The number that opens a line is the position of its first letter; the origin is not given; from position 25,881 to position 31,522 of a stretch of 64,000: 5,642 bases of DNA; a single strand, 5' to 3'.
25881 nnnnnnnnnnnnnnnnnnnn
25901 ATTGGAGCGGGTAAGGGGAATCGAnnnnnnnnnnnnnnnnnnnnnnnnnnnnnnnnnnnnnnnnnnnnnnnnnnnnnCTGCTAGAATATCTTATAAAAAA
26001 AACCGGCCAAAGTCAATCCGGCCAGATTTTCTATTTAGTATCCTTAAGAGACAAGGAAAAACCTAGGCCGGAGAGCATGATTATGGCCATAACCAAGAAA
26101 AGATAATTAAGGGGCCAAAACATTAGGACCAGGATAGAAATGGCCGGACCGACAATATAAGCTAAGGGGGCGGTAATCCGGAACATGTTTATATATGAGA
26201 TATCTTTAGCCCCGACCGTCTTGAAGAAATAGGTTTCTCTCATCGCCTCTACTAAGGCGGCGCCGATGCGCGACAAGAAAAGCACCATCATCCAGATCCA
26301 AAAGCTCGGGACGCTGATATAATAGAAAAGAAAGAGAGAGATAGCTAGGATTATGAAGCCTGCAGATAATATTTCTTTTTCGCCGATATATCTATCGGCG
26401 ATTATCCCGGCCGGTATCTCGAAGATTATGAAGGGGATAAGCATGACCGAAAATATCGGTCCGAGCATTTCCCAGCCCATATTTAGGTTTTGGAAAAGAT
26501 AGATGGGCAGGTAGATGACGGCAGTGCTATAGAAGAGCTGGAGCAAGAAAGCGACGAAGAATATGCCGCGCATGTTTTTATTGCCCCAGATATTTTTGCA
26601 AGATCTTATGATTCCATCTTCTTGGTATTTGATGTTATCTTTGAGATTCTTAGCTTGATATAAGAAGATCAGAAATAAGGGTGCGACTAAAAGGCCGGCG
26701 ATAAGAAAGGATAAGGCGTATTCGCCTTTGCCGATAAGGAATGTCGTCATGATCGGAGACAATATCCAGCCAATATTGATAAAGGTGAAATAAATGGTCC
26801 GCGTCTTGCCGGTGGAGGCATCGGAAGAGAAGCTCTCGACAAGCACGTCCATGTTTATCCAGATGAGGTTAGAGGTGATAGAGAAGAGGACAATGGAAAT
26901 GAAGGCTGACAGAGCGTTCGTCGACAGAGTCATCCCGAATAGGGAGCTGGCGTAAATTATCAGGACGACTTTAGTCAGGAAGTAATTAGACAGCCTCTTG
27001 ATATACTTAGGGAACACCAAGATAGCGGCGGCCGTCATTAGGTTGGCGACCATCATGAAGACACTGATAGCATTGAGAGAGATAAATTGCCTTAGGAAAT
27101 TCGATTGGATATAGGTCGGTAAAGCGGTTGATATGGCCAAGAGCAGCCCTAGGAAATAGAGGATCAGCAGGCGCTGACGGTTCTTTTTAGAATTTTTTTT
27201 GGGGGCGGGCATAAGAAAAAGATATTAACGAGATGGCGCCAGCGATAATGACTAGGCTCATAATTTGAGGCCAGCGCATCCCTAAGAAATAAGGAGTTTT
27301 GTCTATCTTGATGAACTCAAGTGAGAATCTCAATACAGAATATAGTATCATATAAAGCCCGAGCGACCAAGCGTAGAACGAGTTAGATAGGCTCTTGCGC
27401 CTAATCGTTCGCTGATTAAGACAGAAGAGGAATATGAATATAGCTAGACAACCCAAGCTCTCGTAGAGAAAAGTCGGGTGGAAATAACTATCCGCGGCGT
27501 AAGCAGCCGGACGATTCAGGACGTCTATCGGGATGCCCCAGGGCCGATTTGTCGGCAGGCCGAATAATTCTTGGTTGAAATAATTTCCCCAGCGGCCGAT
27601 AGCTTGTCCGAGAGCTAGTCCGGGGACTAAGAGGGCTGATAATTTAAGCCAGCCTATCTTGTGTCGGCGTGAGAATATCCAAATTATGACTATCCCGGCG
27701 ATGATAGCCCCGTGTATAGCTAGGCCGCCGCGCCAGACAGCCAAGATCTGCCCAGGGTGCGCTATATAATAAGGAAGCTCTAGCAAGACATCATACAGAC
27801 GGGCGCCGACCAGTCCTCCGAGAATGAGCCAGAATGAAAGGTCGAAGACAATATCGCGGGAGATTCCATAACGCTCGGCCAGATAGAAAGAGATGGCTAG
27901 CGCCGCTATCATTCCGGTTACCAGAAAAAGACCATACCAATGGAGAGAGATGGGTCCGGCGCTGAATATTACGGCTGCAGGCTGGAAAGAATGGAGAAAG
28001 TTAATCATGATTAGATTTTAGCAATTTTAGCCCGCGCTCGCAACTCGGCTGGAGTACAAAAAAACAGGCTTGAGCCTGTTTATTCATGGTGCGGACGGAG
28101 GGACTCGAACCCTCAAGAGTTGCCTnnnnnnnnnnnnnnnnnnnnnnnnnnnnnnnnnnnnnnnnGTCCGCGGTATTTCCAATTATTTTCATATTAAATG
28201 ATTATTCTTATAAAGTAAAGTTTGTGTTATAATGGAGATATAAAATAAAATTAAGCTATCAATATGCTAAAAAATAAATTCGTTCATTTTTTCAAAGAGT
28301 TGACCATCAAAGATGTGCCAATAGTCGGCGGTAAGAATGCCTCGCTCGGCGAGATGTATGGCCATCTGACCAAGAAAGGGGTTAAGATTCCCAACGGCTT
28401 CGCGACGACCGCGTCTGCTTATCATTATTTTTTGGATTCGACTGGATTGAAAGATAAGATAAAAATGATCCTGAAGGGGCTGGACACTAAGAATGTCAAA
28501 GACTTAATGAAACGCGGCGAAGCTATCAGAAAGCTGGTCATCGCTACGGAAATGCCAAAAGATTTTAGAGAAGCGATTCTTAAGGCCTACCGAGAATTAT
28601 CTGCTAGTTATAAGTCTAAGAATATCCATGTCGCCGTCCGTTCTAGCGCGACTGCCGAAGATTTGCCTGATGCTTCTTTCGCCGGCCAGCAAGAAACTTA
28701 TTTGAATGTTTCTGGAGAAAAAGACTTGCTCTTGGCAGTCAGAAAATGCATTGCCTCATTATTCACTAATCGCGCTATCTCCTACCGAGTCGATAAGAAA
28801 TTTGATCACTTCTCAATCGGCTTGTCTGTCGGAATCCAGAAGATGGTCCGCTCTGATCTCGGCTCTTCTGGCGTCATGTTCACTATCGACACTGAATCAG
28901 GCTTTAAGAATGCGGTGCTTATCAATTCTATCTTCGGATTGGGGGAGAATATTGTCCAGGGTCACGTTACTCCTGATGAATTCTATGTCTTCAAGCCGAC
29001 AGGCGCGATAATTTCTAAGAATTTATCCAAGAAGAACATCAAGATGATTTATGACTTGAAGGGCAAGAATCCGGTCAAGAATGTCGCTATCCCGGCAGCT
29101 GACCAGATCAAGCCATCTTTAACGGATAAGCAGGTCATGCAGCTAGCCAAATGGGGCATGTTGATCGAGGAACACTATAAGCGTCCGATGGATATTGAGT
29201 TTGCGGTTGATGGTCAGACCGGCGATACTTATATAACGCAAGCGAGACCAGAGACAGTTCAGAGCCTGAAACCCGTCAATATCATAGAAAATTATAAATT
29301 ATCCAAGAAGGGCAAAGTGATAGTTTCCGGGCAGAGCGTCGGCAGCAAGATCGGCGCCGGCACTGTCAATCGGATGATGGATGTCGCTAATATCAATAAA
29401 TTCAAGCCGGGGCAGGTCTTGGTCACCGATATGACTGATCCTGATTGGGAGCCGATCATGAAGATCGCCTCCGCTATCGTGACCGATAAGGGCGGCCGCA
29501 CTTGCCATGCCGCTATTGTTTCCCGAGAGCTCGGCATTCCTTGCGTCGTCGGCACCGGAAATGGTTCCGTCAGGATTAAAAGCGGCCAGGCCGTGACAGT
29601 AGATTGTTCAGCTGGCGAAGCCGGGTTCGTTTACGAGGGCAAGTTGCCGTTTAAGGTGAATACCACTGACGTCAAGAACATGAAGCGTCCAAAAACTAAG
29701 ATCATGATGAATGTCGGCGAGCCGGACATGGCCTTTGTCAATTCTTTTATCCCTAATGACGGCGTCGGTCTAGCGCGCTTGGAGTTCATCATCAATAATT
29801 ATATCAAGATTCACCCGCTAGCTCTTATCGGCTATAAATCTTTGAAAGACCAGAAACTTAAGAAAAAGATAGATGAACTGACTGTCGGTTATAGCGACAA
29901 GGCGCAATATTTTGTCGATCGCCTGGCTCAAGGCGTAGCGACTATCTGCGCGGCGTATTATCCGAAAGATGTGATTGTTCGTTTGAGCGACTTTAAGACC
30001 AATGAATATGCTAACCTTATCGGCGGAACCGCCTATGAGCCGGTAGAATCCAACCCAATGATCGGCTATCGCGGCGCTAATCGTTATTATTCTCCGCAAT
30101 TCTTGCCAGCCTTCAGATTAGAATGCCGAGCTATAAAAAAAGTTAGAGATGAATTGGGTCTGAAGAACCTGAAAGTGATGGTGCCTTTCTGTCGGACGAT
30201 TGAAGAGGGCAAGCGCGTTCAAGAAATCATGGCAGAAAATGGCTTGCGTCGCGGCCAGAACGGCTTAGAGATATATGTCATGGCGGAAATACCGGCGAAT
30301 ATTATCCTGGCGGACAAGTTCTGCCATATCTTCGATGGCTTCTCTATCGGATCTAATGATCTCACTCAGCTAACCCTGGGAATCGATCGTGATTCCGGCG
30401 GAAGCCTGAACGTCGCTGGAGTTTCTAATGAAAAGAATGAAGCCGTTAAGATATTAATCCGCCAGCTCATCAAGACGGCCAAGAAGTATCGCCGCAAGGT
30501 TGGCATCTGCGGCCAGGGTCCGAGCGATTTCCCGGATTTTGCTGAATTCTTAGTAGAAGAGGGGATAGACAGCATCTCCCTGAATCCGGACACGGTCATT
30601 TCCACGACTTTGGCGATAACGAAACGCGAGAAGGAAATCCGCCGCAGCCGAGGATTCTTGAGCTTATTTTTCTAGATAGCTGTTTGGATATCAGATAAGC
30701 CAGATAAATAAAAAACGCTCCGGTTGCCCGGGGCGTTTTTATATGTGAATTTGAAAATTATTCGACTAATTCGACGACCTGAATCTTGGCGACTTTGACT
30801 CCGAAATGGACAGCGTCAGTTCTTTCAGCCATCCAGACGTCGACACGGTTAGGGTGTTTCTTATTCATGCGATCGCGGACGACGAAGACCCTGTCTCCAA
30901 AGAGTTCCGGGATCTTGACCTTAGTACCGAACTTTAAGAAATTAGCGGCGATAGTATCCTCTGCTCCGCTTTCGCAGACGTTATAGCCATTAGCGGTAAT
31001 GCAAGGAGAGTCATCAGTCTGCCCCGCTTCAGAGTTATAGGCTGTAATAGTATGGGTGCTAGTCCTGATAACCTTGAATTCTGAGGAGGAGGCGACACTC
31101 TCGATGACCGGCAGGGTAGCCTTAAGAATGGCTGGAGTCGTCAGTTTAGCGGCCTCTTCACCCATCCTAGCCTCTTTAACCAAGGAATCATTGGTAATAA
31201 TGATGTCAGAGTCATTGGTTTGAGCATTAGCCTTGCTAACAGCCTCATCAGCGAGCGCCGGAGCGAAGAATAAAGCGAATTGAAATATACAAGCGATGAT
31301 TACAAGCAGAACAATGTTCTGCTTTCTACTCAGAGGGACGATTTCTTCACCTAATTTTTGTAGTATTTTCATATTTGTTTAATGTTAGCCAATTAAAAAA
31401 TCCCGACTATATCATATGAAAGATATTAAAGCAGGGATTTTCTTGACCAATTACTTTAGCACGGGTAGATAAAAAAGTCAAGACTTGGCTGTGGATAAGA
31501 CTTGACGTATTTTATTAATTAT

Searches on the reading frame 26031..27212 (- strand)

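Call 9: search_protein_families(library=pfam, proteins=[window:26031-27212:-], max_evalue=0.001)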
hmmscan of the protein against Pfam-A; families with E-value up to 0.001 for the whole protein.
window:26031-27212:- (393 aa): 1 family
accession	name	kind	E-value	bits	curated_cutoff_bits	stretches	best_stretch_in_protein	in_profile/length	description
PF07690.21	MFS_1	-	4.3e-24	85.5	33.4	2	217-383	1-165/347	Major Facilitator Superfamily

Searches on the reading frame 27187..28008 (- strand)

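Call 9: search_protein_families(library=pfam, proteins=[window:27187-28008:-], max_evalue=0.001)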
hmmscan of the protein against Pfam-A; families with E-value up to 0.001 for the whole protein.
window:27187-28008:- (273 aa): 1 family
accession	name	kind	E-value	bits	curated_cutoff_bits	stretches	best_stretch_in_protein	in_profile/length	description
PF01790.23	LGT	-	1.2e-66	224.9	24.9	1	13-262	2-238/240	Prolipoprotein diacylglyceryl transferase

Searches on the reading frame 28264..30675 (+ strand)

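Call 8: search_protein_families(library=pfam, proteins=[window:28264-30675:+], max_evalue=0.001)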
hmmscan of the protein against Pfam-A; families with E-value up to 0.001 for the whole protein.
window:28264-30675:+ (803 aa): 3 families
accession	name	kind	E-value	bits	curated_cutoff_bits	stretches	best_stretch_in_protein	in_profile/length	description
PF01326.24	PPDK_N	-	4.5e-124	414.4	27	1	19-339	2-318/328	Pyruvate phosphate dikinase, AMP/ATP-binding domain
PF02896.24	PEP-utilizers_C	-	2.4e-56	191.5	22.8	1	474-787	16-290/293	PEP-utilising enzyme, PEP-binding domain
PF00391.29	PEP-utilizers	-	2.5e-27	94.7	23.1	1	380-451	1-72/72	PEP-utilising enzyme, mobile domain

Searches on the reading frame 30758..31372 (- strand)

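Call 8: search_protein_families(library=pfam, proteins=[window:30758-31372:-], max_evalue=0.001)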
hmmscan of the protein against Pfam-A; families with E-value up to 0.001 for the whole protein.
window:30758-31372:- (204 aa): 0 families

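Call 40: search_protein_families(library=pfam, proteins=[window:30758-31372:-], max_evalue=0.5)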
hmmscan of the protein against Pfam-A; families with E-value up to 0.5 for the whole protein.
window:30758-31372:- (204 aa): 0 families

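Call 44: search_protein_families(library=ncbifam, proteins=[window:30758-31372:-], max_evalue=0.1)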
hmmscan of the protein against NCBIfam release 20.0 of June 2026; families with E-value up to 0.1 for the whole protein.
window:30758-31372:- (204 aa): 1 family
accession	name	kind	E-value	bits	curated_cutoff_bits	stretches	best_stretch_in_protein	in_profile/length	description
NF050060.1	e_nPHAscl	equivalog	0.059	12.5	450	1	97-144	226-273/345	extracellular native short-chain-length polyhydroxyalkanoate depolymerase PhaZ7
